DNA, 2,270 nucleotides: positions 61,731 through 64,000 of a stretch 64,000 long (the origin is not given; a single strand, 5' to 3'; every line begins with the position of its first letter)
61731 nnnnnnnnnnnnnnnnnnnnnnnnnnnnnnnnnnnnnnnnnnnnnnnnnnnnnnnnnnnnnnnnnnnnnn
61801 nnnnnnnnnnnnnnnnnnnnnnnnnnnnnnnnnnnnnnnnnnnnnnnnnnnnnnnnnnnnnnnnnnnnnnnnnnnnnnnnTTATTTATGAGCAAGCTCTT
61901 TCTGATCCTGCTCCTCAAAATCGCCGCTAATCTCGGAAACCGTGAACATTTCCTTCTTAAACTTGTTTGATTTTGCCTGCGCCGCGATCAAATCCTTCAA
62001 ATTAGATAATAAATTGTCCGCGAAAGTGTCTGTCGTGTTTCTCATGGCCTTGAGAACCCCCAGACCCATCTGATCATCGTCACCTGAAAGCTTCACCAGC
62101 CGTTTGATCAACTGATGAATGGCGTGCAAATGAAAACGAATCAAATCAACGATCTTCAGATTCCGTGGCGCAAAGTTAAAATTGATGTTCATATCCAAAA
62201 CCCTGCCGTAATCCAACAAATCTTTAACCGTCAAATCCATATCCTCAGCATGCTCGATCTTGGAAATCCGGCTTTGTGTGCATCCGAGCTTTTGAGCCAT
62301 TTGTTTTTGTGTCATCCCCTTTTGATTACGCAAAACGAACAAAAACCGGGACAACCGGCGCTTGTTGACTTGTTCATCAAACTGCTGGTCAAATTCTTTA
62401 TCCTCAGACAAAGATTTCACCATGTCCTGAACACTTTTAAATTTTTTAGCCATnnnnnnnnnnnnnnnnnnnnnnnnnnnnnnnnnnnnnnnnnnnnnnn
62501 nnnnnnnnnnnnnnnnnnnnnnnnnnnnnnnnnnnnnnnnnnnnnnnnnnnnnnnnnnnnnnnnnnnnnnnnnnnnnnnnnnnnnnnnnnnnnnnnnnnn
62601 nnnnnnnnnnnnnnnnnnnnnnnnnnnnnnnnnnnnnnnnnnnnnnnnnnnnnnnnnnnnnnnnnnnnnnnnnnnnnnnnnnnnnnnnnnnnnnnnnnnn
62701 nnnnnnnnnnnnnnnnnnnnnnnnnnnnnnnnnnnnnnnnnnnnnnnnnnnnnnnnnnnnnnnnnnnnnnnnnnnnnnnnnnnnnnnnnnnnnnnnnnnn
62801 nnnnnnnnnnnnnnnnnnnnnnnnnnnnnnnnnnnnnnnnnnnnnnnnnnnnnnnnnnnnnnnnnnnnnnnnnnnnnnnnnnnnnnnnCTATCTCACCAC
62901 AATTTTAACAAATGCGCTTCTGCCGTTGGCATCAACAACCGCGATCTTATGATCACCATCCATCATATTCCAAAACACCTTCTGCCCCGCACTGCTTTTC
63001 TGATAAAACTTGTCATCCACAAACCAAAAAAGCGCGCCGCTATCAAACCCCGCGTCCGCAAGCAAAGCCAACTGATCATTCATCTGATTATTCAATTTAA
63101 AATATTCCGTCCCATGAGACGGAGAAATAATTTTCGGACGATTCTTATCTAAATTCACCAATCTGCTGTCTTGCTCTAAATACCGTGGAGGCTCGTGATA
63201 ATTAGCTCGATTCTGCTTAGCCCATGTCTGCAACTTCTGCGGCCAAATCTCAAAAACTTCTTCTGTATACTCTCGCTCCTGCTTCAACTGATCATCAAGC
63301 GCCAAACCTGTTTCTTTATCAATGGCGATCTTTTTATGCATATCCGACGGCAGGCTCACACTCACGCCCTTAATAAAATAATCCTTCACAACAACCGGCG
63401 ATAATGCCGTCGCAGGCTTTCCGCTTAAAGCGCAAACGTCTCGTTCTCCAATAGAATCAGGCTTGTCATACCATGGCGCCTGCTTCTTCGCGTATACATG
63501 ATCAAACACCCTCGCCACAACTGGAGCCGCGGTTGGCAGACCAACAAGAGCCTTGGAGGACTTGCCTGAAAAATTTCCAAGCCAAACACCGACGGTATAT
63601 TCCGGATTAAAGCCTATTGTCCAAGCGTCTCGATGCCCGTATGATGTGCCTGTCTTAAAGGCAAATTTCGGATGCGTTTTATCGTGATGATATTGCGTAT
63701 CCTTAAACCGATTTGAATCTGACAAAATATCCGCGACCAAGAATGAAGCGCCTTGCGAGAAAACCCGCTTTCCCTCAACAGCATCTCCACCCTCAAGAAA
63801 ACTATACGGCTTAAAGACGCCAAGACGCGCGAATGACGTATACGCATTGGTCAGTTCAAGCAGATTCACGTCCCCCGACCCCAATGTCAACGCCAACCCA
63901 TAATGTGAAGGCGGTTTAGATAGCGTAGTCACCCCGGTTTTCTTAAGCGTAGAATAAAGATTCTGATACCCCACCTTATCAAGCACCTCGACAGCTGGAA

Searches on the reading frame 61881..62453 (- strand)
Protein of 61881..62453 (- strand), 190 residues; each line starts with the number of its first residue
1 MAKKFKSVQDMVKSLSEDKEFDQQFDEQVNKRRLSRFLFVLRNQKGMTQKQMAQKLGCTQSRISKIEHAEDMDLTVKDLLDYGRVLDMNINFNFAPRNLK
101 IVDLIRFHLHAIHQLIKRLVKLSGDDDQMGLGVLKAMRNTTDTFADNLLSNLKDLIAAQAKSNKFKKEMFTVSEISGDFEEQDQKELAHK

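Call 4: search_protein_families(library=pfam, proteins=[window:61881-62453:-], max_evalue=0.01)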
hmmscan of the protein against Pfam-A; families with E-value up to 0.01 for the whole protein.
window:61881-62453:- (190 aa): 10 families
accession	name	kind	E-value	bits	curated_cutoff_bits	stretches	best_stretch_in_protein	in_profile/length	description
PF01381.28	HTH_3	-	3.2e-09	37.1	23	1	41-87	4-49/55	Helix-turn-helix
PF13560.12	HTH_31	-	2.2e-07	31.5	27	1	34-71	2-39/64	Helix-turn-helix domain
PF13744.12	HTH_37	-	1.5e-05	25.1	27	1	24-90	9-75/80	Helix-turn-helix domain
PF12844.13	HTH_19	-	2.3e-05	24.7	30.2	1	41-68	7-34/64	Helix-turn-helix domain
PF04545.22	Sigma70_r4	-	5.7e-05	23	24.1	1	39-68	13-42/50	Sigma-70, region 4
PF22495.2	HTH_92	-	0.00025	20.7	27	1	41-80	3-42/45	RsaL-like HTH domain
PF13443.12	HTH_26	-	0.00047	20.8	22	1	40-88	4-52/63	Cro/C1-type HTH DNA-binding domain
PF13384.12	HTH_23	-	0.00062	19.9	24.6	1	32-66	3-37/50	Homeodomain-like domain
PF12802.13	MarR_2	-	0.001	19.6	27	0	36-66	9-40/61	MarR family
PF08281.18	Sigma70_r4_2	-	0.0072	16.4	25.7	0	36-62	16-42/54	Sigma-70, region 4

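Call 12: search_protein_families(library=ncbifam, proteins=[window:61881-62453:-], max_evalue=0.1)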
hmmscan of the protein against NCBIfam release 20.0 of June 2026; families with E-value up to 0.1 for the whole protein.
window:61881-62453:- (190 aa): 26 families (the best 25 are shown)
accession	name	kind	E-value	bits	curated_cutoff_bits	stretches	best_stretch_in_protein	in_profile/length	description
TIGR02937.1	sigma70-ECF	superfamily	1.7e-07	31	42.9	1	35-68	122-155/165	sigma-70 family RNA polymerase sigma factor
TIGR02612.1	mob_myst_A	hypoth_equivalog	9.3e-06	25.6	122.6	1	40-98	32-91/150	mobile mystery protein A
NF007271.0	PRK09726.1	equivalog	2.5e-05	24.2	79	1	32-71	11-50/88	type II toxin-antitoxin system antitoxin HipB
TIGR03070.1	couple_hipB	subfamily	4.2e-05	23.4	71.65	1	34-68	3-37/58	type II toxin-antitoxin system Y4mF family antitoxin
NF047948.1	male_kill_WMK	equivalog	0.00038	20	300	1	20-91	149-219/300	WO male-killing family protein Wmk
NF041951.1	phage_RstR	subfamily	0.00048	20.4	80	1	37-70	6-39/108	RstR family transcriptional repressor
NF004471.0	PRK05803.1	subfamily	0.0006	19.1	252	1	6-72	155-222/235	RNA polymerase sporulation sigma factor SigK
TIGR02980.1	SigBFG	subfamily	0.00093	18.9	234.35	1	35-68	183-216/227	SigB/SigF/SigG family RNA polymerase sigma factor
TIGR03830.1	CxxCG_CxxCG_HTH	subfamily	0.0011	18.8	61.8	1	23-79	55-112/127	type II TA system antitoxin MqsA family protein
TIGR02885.1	spore_sigF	equivalog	0.0012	18.8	321.45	1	34-68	187-221/231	RNA polymerase sporulation sigma factor SigF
NF006158.0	PRK08301.1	equivalog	0.0013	18.2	339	1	32-68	191-227/241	RNA polymerase sporulation sigma factor SigE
NF004052.0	PRK05572.1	subfamily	0.0017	17.9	311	1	33-68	205-240/252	SigF/SigG family RNA polymerase sporulation sigma factor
TIGR03879.1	near_KaiC_dom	domain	0.0031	17.9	65.1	1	37-72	26-61/91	probable regulatory domain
TIGR02846.1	spore_sigmaK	equivalog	0.0033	17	298.65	1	7-69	154-217/227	RNA polymerase sporulation sigma factor SigK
NF038139.1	Reg_Aceta_RamB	equivalog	0.0038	15.9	700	1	40-93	9-61/465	acetate metabolism transcriptional regulator RamB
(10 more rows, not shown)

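Call 14: search_protein_families(library=padloc, proteins=[window:61881-62453:-], max_evalue=0.1)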
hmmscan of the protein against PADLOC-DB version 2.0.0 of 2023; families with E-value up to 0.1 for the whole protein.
window:61881-62453:- (190 aa): 12 families
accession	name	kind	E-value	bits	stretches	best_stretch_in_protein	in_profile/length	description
PDLC02926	HTH_VI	-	7.3e-09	33.8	1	35-90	3-57/92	-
PDLC04760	PDC-M64C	-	1.8e-05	23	1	42-90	35-82/93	-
PDLC04759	PDC-M64B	-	0.0003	18.8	1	34-90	27-82/135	-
PDLC03949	RmrA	-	0.00046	17.2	1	40-97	9-65/363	-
PDLC03954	RmrA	-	0.00083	16.4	1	38-97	15-73/380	-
PDLC03668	Control_protein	-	0.0019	16.7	1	40-79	12-53/79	control protein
PDLC04757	PDC-M64B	-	0.0047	14.9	1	22-90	17-85/128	-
PDLC04142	capH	-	0.0061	15.6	1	41-79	14-51/103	capH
PDLC03951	RmrA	-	0.0061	13.6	1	38-72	13-47/400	-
PDLC04762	PDC-M64C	-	0.0098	14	1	43-79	37-72/97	-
PDLC04758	PDC-M64B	-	0.011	14.2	1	41-90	38-86/123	-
PDLC03953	RmrA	-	0.014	12.6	1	39-92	11-63/373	-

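Call 24: search_solved_structures(query=window:61881-62453:-, max_evalue=1, show_alignments=1)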
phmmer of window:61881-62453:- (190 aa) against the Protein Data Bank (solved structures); distinct sequences matched with E-value up to 1: 35.
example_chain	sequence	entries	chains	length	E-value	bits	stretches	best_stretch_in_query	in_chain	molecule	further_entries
3f6w_A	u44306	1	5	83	0.0011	22.4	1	34-85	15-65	XRE-family like protein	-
8tac_A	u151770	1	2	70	0.0035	20.8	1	29-72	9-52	DBP48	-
4yg1_A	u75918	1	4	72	0.0064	19.9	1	29-72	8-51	Antitoxin HipB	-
5k98_B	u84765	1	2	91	0.0078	19.7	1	28-73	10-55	Antitoxin HipB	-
4yg4_A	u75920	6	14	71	0.0088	19.5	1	32-72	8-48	Antitoxin HipB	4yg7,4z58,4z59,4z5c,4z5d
2wiu_B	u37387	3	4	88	0.0088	19.5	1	29-72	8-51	HTH-TYPE TRANSCRIPTIONAL REGULATOR HIPB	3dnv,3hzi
4z5h_A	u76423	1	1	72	0.01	19.2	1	30-72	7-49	Antitoxin HipB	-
2b5a_A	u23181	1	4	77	0.018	18.5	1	29-76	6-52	C.BclI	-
1avc_A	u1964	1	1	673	0.072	16.5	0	121-155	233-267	ANNEXIN VI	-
4ia8_A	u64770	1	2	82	0.092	16.2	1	35-80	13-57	Regulatory protein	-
9sf2_A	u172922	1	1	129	0.11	15.9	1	40-94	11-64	Transcriptional regulator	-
4i6t_A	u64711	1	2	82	0.13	15.7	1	35-80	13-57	Regulatory protein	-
3clc_A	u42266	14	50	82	0.13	15.7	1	35-80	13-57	Regulatory protein | R-M CONTROLLER PROTEIN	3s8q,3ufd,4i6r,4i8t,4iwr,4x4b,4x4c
4f8d_A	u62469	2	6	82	0.13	15.7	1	35-80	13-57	Regulatory protein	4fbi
2ef8_A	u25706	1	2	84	0.13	15.7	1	32-74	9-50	Putative transcription factor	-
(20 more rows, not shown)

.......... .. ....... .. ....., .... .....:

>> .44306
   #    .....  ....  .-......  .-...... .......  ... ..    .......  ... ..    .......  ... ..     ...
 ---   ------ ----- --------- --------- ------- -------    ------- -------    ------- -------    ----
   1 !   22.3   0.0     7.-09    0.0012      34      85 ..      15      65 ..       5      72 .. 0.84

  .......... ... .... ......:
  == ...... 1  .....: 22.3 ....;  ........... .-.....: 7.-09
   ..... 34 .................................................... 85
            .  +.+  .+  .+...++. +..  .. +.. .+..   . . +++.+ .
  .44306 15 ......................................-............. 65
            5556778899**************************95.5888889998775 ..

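Call 32: find_encoding_contigs(protein=window:61881-62453:-, flank=8000, max_places=5)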
Protein window:61881-62453:- (190 aa): 2 contigs read that carry it; 2 places shown.
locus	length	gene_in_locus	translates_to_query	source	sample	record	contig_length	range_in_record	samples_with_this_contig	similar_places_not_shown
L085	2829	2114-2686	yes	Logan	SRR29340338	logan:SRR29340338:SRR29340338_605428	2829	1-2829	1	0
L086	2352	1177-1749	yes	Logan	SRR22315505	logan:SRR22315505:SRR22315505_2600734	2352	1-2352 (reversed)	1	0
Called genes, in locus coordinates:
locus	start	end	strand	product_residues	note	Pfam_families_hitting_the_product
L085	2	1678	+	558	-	?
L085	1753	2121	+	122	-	-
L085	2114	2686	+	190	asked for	PF13744:HTH_37 (weak), PF12844:HTH_19 (faint), PF13560:HTH_31 (weak), PF01381:HTH_3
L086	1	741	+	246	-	?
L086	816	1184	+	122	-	-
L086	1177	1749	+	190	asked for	PF13744:HTH_37 (weak), PF12844:HTH_19 (faint), PF13560:HTH_31 (weak), PF01381:HTH_3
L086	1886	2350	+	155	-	?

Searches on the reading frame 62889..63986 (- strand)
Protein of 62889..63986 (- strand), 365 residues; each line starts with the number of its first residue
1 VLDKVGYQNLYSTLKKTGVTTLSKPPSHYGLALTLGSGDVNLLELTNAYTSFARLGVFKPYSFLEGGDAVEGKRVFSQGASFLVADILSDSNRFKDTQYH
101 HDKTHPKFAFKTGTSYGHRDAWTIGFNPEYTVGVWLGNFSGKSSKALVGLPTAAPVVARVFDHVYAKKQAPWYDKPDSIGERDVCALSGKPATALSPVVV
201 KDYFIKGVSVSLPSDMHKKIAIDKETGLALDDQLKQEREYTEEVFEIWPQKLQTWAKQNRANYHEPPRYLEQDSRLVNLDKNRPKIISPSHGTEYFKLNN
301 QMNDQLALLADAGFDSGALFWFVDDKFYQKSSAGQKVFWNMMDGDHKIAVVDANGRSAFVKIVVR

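Call 4: search_protein_families(library=pfam, proteins=[window:62889-63986:-], max_evalue=0.01)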
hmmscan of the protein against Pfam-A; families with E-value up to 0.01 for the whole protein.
window:62889-63986:- (365 aa): 2 families
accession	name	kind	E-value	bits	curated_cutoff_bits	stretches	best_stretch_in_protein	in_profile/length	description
PF06832.18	BiPBP_C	-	1.1e-13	51.3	26.8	1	280-362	8-90/90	Penicillin-Binding Protein C-terminus Family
PF00905.27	Transpeptidase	-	0.00093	18.9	22.1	1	33-129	156-267/299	Penicillin binding protein transpeptidase domain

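Call 31: find_related_loci(query=window:62889-63986:-, collection=genome_contigs, flank=10000)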
Query window:62889-63986:- (365 aa) in genome_contigs; peptide patterns used: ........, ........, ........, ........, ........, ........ (x = any residue, [..] = any of these).
23 stretches matched a pattern, but none encodes a relative of the query by tblastn (E <= 1e-3).
